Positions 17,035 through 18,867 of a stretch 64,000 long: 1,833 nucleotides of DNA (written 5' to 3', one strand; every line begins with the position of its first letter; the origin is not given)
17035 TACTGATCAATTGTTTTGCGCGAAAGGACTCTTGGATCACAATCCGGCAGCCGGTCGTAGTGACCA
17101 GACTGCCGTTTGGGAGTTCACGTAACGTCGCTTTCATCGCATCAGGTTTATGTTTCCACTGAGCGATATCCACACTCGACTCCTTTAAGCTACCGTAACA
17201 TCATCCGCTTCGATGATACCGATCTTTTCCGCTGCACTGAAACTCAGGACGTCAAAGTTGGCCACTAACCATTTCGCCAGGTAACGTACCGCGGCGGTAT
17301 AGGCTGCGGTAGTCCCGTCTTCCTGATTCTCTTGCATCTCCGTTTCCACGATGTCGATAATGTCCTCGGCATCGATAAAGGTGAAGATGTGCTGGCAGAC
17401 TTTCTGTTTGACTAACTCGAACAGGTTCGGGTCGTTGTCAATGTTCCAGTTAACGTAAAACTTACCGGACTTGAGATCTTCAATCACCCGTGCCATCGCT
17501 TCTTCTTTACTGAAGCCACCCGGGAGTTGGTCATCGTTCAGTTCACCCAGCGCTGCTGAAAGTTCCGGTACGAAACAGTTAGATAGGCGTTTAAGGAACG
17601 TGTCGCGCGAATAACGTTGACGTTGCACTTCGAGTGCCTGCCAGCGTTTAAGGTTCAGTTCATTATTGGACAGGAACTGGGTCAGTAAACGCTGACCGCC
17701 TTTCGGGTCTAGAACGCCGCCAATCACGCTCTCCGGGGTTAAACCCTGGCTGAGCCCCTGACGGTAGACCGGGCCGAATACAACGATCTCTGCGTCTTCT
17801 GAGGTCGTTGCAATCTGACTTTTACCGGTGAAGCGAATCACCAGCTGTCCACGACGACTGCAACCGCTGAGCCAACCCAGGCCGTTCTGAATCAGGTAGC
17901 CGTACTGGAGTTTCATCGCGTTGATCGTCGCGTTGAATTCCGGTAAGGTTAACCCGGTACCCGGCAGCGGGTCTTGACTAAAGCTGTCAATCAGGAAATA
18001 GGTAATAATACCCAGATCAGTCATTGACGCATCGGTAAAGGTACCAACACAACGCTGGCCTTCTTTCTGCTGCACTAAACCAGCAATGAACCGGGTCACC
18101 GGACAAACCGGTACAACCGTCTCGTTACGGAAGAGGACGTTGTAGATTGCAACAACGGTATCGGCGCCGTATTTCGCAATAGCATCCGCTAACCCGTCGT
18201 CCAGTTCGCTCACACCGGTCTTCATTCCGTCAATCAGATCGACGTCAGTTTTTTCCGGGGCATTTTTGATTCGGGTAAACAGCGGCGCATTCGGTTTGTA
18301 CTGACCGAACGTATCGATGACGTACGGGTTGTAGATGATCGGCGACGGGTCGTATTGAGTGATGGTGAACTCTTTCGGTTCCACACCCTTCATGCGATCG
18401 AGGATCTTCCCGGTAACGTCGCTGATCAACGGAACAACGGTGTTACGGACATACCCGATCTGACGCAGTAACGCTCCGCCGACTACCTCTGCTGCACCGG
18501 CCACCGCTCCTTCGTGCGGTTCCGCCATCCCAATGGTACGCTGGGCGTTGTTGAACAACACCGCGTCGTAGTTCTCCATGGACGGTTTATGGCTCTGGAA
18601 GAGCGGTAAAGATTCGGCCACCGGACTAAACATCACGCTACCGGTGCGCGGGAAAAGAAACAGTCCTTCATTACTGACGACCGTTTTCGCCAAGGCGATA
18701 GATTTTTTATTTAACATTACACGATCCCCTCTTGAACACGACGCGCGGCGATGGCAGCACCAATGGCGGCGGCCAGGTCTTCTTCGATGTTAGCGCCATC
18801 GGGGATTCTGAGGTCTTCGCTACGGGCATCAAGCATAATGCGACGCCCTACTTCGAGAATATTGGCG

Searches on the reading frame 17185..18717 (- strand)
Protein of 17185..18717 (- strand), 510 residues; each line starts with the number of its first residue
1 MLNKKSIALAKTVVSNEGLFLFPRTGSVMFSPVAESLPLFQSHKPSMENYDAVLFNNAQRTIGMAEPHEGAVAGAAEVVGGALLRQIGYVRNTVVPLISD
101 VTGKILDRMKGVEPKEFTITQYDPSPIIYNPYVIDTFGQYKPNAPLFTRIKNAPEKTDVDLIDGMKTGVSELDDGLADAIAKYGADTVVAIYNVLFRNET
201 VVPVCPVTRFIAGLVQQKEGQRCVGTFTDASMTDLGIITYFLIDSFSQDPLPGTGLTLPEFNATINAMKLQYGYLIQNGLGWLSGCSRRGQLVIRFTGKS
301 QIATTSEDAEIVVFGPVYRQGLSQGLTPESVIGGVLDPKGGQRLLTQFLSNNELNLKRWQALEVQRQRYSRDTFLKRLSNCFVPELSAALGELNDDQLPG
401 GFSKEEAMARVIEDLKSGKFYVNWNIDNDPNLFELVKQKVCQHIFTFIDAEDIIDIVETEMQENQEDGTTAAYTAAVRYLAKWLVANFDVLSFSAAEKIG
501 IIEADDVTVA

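Call 3: search_protein_families(library=pfam, proteins=[window:17185-18717:-], max_evalue=1)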
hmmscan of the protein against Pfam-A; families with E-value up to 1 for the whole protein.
window:17185-18717:- (510 aa): 1 family
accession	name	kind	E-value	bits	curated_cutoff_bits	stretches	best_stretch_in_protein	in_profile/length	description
PF02899.23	Phage_int_SAM_1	-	0.089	13.5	22.3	1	442-486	37-81/83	Phage integrase, N-terminal SAM-like domain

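Call 4: search_protein_families(library=phrogs, proteins=[window:17185-18717:-], max_evalue=0.01)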
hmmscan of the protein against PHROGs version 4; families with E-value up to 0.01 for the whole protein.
window:17185-18717:- (510 aa): 1 family
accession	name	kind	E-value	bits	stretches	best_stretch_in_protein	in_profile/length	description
phrog_3841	-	unknown function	1.7e-60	206.3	1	66-491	74-487/490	-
